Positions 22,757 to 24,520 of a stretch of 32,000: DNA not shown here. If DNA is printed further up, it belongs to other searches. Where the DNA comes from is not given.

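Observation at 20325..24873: Four-gene Fe-S/radical cassette with no recognisable substrate gene: nitroreductase, B12-rSAM, DUF362-ferredoxin, SPASM/twitch-rSAM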

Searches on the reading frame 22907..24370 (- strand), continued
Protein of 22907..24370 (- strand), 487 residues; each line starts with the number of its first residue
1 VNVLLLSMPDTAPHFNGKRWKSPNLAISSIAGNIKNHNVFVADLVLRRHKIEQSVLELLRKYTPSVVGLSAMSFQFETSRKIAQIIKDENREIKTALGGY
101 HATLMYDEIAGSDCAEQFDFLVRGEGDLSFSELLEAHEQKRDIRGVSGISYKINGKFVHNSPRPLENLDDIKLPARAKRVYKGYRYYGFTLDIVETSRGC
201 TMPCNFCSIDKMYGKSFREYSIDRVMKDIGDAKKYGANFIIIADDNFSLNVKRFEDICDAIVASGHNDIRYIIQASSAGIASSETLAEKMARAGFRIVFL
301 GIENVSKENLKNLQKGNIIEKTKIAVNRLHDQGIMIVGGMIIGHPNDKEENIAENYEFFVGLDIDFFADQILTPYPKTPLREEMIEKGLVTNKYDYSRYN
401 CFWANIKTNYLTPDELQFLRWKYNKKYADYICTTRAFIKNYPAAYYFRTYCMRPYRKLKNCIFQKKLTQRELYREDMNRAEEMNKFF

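Call 18: find_related_loci(query=window:22907-24370:-, collection=genome_contigs, flank=10000)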
Query window:22907-24370:- (487 aa) in genome_contigs; peptide patterns used: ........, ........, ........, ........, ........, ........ (x = any residue, [..] = any of these).
102 stretches matched a pattern; 65 encode a relative of the query (tblastn E <= 1e-3); 64 distinct loci.
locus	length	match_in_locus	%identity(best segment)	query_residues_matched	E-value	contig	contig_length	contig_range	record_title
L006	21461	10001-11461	90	1-487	0e+0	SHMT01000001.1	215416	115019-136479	MAG: Candidatus Scalindua sp. SCAELEC01 72, whole genome shotgun sequence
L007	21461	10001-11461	90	1-487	0e+0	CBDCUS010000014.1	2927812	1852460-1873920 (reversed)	MAG: Candidatus Scalinduaceae bacterium isolate 06c2e644-e4ca-4b95-b966-bf5aaa188cb2 genome assembly, contig: contig_14,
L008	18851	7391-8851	82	1-487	0e+0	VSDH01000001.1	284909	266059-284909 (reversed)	MAG: Candidatus Scalindua sediminis isolate MohnsGC08_192 NODE_1_length_284909_cov_56.520531, whole genome shotgun seque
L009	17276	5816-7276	81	1-487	0e+0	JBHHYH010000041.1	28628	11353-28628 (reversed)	MAG: Candidatus Scalinduaceae bacterium isolate Maj_2_bin.64 NODE_691_length_28628_cov_31.788437, whole genome shotgun s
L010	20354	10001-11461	78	1-487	0e+0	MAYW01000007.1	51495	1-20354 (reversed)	MAG: Candidatus Scalindua rubra isolate BSI-1 SCARUB_contig000007, whole genome shotgun sequence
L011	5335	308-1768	70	1-487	0e+0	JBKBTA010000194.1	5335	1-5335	MAG: Candidatus Brocadia sp. isolate 21I_052.bin.35 NODE_196_length_5335_cov_5.430582, whole genome shotgun sequence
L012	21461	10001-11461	70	1-487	0e+0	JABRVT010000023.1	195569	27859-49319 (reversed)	MAG: Candidatus Brocadia sp. isolate MAG-01r c_000000000021, whole genome shotgun sequence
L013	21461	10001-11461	70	1-487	0e+0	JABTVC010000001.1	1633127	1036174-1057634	MAG: Planctomycetia bacterium isolate H5_AMX3 seq001, whole genome shotgun sequence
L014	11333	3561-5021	71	1-487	0e+0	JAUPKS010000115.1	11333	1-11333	MAG: Planctomycetota bacterium isolate erpe_2018_pw_0hr_WHONDRS-PP48-000085_B_bin.5 scaffold_476776, whole genome shotgu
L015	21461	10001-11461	70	1-487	0e+0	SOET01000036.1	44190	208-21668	MAG: Candidatus Kuenenia hertensis isolate YC6 NODE_2354_length_44190_cov_255.784525, whole genome shotgun sequence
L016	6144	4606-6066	69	1-487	0e+0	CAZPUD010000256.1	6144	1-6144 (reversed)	MAG TPA_asm: uncultured candidatus Brocadiaceae bacterium isolate SRP093185_co1_14 genome assembly, contig: NODE_9711_le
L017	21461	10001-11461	70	1-487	0e+0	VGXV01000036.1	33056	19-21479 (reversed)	MAG: Planctomycetota bacterium isolate K_DeepCast_100m_m2_328 K_DeepCast_100m_m2_328_Ga0194127_10001586, whole genome sh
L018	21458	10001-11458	71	1-487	0e+0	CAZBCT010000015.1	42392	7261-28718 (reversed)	MAG TPA_asm: uncultured Candidatus Brocadia sp. isolate SRP323723_co1_49 genome assembly, contig: NODE_729_length_42392_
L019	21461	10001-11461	70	1-487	0e+0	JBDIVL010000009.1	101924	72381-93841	MAG: Candidatus Brocadiaceae bacterium isolate Bin_5 NODE_141_length_101924_cov_9.228749, whole genome shotgun sequence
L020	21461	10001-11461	70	1-487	0e+0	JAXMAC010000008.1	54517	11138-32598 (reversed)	MAG: Candidatus Brocadiaceae bacterium isolate STL-AMX1 opera.44.fa-8, whole genome shotgun sequence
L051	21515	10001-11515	48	1-487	3e-163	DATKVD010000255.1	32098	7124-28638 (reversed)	MAG TPA_asm: Planctomycetota bacterium isolate SMAG_U14124 k141_2537615, whole genome shotgun sequence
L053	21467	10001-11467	48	1-487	5e-154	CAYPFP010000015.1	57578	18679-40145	MAG TPA_asm: uncultured Planctomycetota bacterium isolate SRP257756_co1_239 genome assembly, contig: NODE_249_length_575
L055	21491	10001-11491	48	1-487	2e-148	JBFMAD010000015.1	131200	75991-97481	MAG: Planctomycetota bacterium isolate MAG129 MAG129_15, whole genome shotgun sequence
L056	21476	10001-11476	47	1-487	5e-146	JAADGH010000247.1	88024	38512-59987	MAG: Planctomycetota bacterium isolate M_MetaBat.109 contig-127_100, whole genome shotgun sequence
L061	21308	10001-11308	41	1-439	1e-108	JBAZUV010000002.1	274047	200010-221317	MAG: Elusimicrobiota bacterium isolate SO_2017_GW1_237 NODE_320_length_274047_cov_6.709576_OW334_2017, whole genome shot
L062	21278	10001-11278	42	1-427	1e-108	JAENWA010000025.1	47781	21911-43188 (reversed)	MAG: Desulfuromonadales bacterium isolate 3_4_m_bin4 c_000000591005, whole genome shotgun sequence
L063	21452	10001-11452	53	1-486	0e+0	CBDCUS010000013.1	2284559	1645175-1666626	MAG: Candidatus Scalinduaceae bacterium isolate 06c2e644-e4ca-4b95-b966-bf5aaa188cb2 genome assembly, contig: contig_13,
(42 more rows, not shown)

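Call 26: search_solved_structures(query=window:22907-24370:-, max_evalue=0.001)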
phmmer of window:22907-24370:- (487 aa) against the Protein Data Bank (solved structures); distinct sequences matched with E-value up to 0.001: 8.
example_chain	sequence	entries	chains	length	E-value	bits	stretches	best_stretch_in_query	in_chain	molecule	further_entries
9ccb_A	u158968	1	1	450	1e-13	54.4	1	118-384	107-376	Radical SAM core domain-containing protein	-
5ul2_A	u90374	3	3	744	9.9e-10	41.3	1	61-363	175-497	OxsB protein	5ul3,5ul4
6fd2_B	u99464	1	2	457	1.3e-09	40.9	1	193-394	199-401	Putative apramycin biosynthetic oxidoreductase 4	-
7kdx_A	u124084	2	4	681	1.8e-08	37.1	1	63-260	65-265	Methyltransferase TokK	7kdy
9n1b_A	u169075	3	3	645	3e-07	33.1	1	120-322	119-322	Radical SAM protein | Radical SAM enzyme CysS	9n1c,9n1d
6wte_A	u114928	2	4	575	0.00023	23.6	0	189-386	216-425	B12-binding domain-containing protein | Tryptophan-C2-methyltransferase containing B12-binding domain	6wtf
2qgq_A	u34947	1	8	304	0.00075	21.9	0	194-359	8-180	Protein TM_1862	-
4jc0_A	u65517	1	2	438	0.00079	21.8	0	193-262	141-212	Ribosomal protein S12 methylthiotransferase RimO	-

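Call 34: search_protein_families(library=pfam, proteins=[L063:11504-14131:+, L063:14339-15853:+, L063:15953-17137:-, L063:8723-9760:-, L051:8670-10004:+, L051:7145-8356:-, L056:11737-13422:+, L061:11523-12797:+, L062:11444-12538:-, L062:12603-14057:-], max_evalue=0.001)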
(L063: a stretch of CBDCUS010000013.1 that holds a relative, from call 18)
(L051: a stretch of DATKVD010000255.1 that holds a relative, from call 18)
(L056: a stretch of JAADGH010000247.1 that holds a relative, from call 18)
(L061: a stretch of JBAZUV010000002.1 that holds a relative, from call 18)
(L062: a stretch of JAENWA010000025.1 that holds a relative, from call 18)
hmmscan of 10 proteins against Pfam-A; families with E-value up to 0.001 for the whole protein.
L063:11504-14131:+ (875 aa): 3 families
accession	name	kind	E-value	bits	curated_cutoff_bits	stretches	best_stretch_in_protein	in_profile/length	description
PF03320.18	FBPase_glpX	-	7.1e-36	124.1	27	1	79-364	33-271/307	Bacterial fructose-1,6-bisphosphatase, glpX-encoded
PF07719.23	TPR_2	-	7.9e-05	22.9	27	0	431-464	1-34/34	Tetratricopeptide repeat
PF13424.12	TPR_12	-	0.00015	22.3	30.1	0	420-459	31-73/77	Tetratricopeptide repeat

L063:14339-15853:+ (504 aa): 8 families
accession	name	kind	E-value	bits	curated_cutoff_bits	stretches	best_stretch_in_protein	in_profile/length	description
PF13365.12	Trypsin_2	-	8.6e-36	124.3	27.6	1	130-264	1-144/144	Trypsin-like peptidase domain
PF13180.12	PDZ_2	-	8.9e-28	96.8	27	2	305-393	3-79/80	PDZ domain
PF00089.32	Trypsin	-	7.1e-22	78.8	20.6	1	121-289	17-218/220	Trypsin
PF17820.7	PDZ_6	-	5.4e-20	71.3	27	2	330-383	2-54/54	PDZ domain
PF00595.29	PDZ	-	6.1e-20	71.8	23.2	2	298-376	5-75/81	PDZ domain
PF12812.13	PDZ_1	-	9.5e-09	35.6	28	0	407-479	4-74/78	PDZ-like domain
PF04495.20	GRASP55_65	-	2.2e-07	31.7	27.7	1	319-395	36-112/138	GRASP55/65 PDZ-like domain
PF14685.13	PDZ_Tricorn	-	1e-06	29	25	0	450-493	35-80/88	Tricorn protease PDZ domain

L063:15953-17137:- (394 aa): 5 families
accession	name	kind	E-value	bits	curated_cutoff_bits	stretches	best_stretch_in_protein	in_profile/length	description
PF00266.25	Aminotran_5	-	5.1e-93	312.4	21.5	1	10-370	1-370/371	Aminotransferase class-V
PF00155.27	Aminotran_1_2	-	4.4e-09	36.4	19.7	1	54-182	45-186/361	Aminotransferase class I and II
PF01212.27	Beta_elim_lyase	-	1.1e-08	35.2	27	1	56-221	37-213/288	Beta-eliminating lyase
PF01041.23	DegT_DnrJ_EryC1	-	6.4e-06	26.1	19.8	1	60-187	33-151/360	DegT/DnrJ/EryC1/StrS aminotransferase family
PF01053.26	Cys_Met_Meta_PP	-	6.5e-05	22.1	27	1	40-185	42-177/381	Cys/Met metabolism PLP-dependent enzyme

L063:8723-9760:- (345 aa): 1 family
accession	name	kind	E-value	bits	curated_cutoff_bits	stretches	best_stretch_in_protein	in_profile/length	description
PF03063.25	Prismane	-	1.4e-50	172.9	27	1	68-343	1-262/513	Prismane/CO dehydrogenase family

L051:8670-10004:+ (444 aa): 2 families
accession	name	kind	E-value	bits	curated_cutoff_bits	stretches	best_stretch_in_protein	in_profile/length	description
PF02684.21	LpxB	-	1.6e-80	271.3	22.6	1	48-405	2-362/374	Lipid-A-disaccharide synthetase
PF13579.12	Glyco_trans_4_4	-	0.00028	21.7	29.7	1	81-160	32-102/158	Glycosyl transferase 4-like domain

L051:7145-8356:- (403 aa): 1 family
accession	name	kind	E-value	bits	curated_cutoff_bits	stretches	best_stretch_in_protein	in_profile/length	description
PF00318.25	Ribosomal_S2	-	9.2e-88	293.5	26.1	1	23-238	1-216/216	Ribosomal protein S2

L056:11737-13422:+ (561 aa): 4 families
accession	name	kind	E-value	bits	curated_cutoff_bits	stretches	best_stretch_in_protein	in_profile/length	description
PF07669.17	Eco57I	-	8.3e-21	75.3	25.3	1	97-244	2-171/171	Eco57I restriction-modification methylase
PF02384.22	N6_Mtase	-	2.8e-09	37.2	20.4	1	15-213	23-185/311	N-6 DNA Methylase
PF12950.13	TaqI_C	-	2.9e-08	34.4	26.5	1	384-483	27-118/118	TaqI-like C-terminal specificity domain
PF20473.4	MmeI_Mtase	-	9.7e-06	25.4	27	1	45-125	16-93/259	MmeI, DNA-methyltransferase domain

L061:11523-12797:+ (424 aa): 1 family
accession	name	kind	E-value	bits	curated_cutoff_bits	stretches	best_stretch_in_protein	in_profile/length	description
PF01381.28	HTH_3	-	0.0006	20.2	23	0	29-76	3-51/55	Helix-turn-helix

L062:11444-12538:- (364 aa): 5 families
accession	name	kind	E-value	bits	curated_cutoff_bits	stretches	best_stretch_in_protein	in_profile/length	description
PF02797.21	Chal_sti_synt_C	-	9e-21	74.9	27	1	223-364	1-150/151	Chalcone and stilbene synthases, C-terminal domain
PF08392.18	FAE1_CUT1_RppA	-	2.8e-18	66.7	27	1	76-220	64-208/290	FAE1/Type III polyketide synthase-like protein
PF08541.16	ACP_syn_III_C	-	2.5e-15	56.8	26.6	1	272-362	1-89/90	3-Oxoacyl-[acyl-carrier-protein (ACP)] synthase III C terminal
PF00195.25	Chal_sti_synt_N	-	2.3e-14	53.8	27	1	80-216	84-222/225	Chalcone and stilbene synthases, N-terminal domain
PF08545.16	ACP_syn_III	-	5.6e-08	33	24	1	155-224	5-71/80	3-Oxoacyl-[acyl-carrier-protein (ACP)] synthase III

L062:12603-14057:- (484 aa): 2 families
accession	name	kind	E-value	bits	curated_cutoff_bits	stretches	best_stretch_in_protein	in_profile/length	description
PF04055.27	Radical_SAM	-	2.5e-15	57.5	29.5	1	208-368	4-166/166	Radical SAM superfamily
PF02310.24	B12-binding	-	5e-15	55.8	32.1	1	20-144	6-120/121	B12 binding domain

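Call 48: search_protein_representatives(protein=window:22907-24370:-)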
Query: 487 residues. Proteins with E-value up to 0.001 (for the whole library): 42334; up to 1e-10: 22554; up to 1e-30: 1479. The best 150 are listed.
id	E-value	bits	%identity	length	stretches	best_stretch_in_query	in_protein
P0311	3.2e-137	474.9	46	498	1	1-485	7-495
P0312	5.4e-135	467.6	46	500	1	1-486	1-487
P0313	8.3e-132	457.1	44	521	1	1-487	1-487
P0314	1.3e-127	443.3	44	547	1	1-484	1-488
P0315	2.7e-126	438.9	46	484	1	8-460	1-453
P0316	1.0e-124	433.7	43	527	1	2-461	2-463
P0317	6.5e-120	417.9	44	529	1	1-471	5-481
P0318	4.7e-119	415.0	44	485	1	1-460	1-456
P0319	3.3e-118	412.2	46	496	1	1-448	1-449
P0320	8.9e-118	410.8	42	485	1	1-486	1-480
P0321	1.2e-117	410.4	45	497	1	1-432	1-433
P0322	8.3e-115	401.0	44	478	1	8-454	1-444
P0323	4.5e-114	398.6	44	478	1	2-419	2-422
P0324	8.9e-114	397.6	41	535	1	1-477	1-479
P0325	2.1e-110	386.5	42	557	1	3-429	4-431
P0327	2.8e-109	382.8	40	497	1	1-486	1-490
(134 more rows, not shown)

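Call 49: list_cluster_members(proteins=[P0311, P0312, P0313, P0314, P0316, P0317, P0318, P0320, P0324, P0327])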
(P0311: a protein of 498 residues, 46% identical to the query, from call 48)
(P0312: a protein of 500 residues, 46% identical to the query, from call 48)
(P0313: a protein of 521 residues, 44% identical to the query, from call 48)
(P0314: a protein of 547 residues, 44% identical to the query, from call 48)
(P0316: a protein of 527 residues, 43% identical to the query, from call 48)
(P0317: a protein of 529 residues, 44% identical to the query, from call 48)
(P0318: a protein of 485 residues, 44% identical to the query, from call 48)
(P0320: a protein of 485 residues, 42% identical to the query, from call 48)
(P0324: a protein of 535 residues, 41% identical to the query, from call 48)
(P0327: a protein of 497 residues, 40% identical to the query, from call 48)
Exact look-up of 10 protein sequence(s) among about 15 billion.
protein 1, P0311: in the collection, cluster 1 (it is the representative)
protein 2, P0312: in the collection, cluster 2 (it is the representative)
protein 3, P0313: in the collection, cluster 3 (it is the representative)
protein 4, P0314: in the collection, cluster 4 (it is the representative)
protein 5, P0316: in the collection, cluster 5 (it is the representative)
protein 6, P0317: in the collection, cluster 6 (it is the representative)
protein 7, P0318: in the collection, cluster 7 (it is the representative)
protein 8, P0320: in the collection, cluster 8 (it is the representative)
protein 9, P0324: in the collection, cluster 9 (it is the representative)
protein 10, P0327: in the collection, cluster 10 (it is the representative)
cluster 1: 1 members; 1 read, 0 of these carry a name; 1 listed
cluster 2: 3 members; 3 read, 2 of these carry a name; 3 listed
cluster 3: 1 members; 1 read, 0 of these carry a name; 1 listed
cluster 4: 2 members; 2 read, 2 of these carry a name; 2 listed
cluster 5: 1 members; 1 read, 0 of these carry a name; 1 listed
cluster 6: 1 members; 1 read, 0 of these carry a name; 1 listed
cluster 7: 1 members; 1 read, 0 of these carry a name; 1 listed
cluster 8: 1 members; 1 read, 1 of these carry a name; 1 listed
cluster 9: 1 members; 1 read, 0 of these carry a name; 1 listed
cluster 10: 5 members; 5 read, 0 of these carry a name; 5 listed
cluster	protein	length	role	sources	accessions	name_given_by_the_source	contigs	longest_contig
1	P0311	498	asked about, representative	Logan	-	-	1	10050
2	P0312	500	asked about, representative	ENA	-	-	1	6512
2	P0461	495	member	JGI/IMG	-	radical SAM superfamily enzyme YgiQ (UPF0313 family)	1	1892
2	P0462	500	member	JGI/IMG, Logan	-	radical SAM superfamily enzyme YgiQ (UPF0313 family)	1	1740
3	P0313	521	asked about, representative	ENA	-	-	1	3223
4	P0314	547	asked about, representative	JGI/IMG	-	anaerobic magnesium-protoporphyrin IX monomethyl ester cyclase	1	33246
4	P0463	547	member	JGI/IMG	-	anaerobic magnesium-protoporphyrin IX monomethyl ester cyclase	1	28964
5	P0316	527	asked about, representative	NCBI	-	-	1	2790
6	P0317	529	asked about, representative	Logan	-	-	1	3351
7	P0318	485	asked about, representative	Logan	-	-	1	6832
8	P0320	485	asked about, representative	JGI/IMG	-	radical SAM superfamily enzyme YgiQ (UPF0313 family)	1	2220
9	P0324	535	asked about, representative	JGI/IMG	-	-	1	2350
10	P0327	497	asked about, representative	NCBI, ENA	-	-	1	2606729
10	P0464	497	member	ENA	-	-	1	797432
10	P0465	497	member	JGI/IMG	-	-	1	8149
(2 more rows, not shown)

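Call 50: find_encoding_contigs(protein=P0314, flank=8000, max_places=1)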
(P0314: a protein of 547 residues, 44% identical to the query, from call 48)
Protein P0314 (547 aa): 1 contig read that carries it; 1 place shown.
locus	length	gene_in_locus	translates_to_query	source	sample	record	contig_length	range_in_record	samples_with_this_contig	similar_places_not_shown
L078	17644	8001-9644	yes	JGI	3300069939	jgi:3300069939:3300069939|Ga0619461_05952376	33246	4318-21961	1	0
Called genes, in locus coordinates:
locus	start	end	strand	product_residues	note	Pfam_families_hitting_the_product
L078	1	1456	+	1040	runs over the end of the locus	PF01869:BcrAD_BadFG, PF02782:FGGY_C (weak), PF09989:DUF2229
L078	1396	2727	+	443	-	PF09989:DUF2229 (weak)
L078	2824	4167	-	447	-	PF02310:B12-binding, PF04055:Radical_SAM, PF13282:DUF4070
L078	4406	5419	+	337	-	PF16884:ADH_N_2, PF00107:ADH_zinc_N, PF13602:ADH_zinc_N_2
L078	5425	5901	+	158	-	PF22817:ApeP-like (weak), PF07977:FabA, PF22818:ApeI-like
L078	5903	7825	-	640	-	PF23545:Zn_ribbon_HMPTM, PF04055:Radical_SAM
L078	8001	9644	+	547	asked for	PF02310:B12-binding, PF04055:Radical_SAM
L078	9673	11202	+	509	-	PF00221:Lyase_aromatic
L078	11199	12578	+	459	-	PF00501:AMP-binding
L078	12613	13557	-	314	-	PF03279:Lip_A_acyltrans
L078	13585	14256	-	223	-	PF00535:Glycos_transf_2, PF12804:NTP_transf_3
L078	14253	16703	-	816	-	PF03176:MMPL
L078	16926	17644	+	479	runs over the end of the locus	PF02310:B12-binding, PF04055:Radical_SAM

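Call 51: find_encoding_contigs(protein=P0327, flank=8000, max_places=1)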
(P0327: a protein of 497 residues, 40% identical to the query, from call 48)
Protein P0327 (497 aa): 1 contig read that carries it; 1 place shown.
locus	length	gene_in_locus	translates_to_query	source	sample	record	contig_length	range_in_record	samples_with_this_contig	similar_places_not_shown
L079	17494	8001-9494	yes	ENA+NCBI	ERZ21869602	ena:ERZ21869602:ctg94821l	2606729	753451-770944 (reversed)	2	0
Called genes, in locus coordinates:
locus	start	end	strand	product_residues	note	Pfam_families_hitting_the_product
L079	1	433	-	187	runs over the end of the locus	PF00571:CBS (faint)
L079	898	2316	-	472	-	PF00132:Hexapep (faint), PF18776:Hexapep_loop, PF25087:GMPPB_C (faint)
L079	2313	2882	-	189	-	PF00571:CBS (faint)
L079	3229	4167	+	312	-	PF00781:DAGK_cat, PF19279:YegS_C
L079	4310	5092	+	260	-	PF00459:Inositol_P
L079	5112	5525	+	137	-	PF13302:Acetyltransf_3 (weak), PF13527:Acetyltransf_9 (weak), PF00583:Acetyltransf_1, PF13673:Acetyltransf_10, PF13508:Acetyltransf_7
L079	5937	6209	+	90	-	PF00216:Bac_DNA_binding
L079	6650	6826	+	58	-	-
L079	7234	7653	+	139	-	-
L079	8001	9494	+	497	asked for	PF02310:B12-binding, PF04055:Radical_SAM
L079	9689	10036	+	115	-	PF11969:DcpS_C, PF01230:HIT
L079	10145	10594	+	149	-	PF12953:DUF3842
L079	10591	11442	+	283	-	PF02525:Flavodoxin_2 (weak), PF03358:FMN_red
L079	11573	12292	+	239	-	PF04402:SIMPL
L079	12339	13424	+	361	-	PF08240:ADH_N, PF00107:ADH_zinc_N, PF13602:ADH_zinc_N_2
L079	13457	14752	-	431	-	PF00171:Aldedh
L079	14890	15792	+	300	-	PF00892:EamA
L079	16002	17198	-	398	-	PF00202:Aminotran_3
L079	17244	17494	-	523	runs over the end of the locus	PF06609:TRI12 (weak), PF00083:Sugar_tr, PF07690:MFS_1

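Call 76: search_protein_families(library=padloc, proteins=[window:22907-24370:-], max_evalue=0.001)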
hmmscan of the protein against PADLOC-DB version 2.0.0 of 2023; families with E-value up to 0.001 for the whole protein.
window:22907-24370:- (487 aa): 1 family
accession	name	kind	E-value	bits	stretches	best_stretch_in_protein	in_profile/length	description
PDLC04689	PDC-M51A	-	1e-10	39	1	25-357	24-347/420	-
